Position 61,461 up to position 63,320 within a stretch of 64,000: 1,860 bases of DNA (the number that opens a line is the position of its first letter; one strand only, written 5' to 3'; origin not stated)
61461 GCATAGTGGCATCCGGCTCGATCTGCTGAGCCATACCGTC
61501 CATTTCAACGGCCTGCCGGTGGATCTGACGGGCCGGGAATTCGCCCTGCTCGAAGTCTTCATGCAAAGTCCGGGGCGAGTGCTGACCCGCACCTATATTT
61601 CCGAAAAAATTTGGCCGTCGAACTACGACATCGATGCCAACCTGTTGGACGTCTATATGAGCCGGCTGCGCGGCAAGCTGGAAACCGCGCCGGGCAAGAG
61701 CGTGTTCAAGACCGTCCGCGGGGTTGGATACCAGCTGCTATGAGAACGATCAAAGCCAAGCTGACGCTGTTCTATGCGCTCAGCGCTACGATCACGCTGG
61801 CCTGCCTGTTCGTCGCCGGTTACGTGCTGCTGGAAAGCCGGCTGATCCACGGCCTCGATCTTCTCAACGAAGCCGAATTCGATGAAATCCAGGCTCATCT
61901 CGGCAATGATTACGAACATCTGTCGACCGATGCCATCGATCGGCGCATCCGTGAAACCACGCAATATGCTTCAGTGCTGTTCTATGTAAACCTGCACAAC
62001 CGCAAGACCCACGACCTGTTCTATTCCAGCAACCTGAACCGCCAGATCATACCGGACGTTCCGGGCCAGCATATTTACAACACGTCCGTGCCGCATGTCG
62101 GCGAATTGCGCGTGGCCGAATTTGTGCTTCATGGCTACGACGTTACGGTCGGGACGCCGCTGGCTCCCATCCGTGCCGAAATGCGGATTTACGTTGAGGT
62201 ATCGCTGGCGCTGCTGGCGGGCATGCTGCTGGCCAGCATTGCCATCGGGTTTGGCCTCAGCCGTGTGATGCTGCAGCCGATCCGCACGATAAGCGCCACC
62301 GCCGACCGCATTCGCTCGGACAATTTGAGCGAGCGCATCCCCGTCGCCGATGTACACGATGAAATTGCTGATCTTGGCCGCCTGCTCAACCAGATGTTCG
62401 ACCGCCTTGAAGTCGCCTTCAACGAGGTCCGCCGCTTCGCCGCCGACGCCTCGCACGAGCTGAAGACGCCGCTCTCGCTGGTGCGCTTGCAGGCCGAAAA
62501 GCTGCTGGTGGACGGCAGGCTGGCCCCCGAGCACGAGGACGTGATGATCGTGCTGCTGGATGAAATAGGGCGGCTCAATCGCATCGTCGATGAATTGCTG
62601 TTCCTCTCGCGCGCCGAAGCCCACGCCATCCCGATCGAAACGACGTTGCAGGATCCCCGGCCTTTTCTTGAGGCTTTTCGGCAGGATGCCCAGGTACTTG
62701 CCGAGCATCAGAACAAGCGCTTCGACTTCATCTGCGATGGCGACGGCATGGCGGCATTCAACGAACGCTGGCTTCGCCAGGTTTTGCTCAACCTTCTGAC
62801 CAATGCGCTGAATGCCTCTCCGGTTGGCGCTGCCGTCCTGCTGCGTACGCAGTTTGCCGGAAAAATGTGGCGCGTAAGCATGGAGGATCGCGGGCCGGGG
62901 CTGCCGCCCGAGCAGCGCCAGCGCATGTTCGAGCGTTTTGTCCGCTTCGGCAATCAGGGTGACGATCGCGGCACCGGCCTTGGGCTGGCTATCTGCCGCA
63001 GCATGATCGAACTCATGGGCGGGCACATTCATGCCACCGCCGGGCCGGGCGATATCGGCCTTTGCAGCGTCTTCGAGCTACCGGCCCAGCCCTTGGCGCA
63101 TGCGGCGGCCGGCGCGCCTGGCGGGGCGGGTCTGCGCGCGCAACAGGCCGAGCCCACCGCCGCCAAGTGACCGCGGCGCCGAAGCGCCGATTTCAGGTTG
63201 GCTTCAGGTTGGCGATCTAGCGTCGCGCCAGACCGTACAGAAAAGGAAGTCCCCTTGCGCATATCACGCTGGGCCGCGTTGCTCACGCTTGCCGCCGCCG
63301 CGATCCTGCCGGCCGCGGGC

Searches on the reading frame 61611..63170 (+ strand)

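Call 61: search_protein_families(library=pfam, proteins=[window:61611-63170:+], max_evalue=0.00001)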
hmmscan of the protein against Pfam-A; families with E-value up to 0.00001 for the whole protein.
window:61611-63170:+ (519 aa): 3 families
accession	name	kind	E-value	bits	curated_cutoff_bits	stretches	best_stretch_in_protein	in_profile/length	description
PF02518.31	HATPase_c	-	9.3e-23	81.2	26.4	1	384-493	2-110/111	Histidine kinase-, DNA gyrase B-, and HSP90-like ATPase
PF00672.30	HAMP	-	1.1e-13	51.8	25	1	216-267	2-52/53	HAMP domain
PF00512.31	HisKA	-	2.3e-13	50.4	26.9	1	274-337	3-65/66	His Kinase A (phospho-acceptor) domain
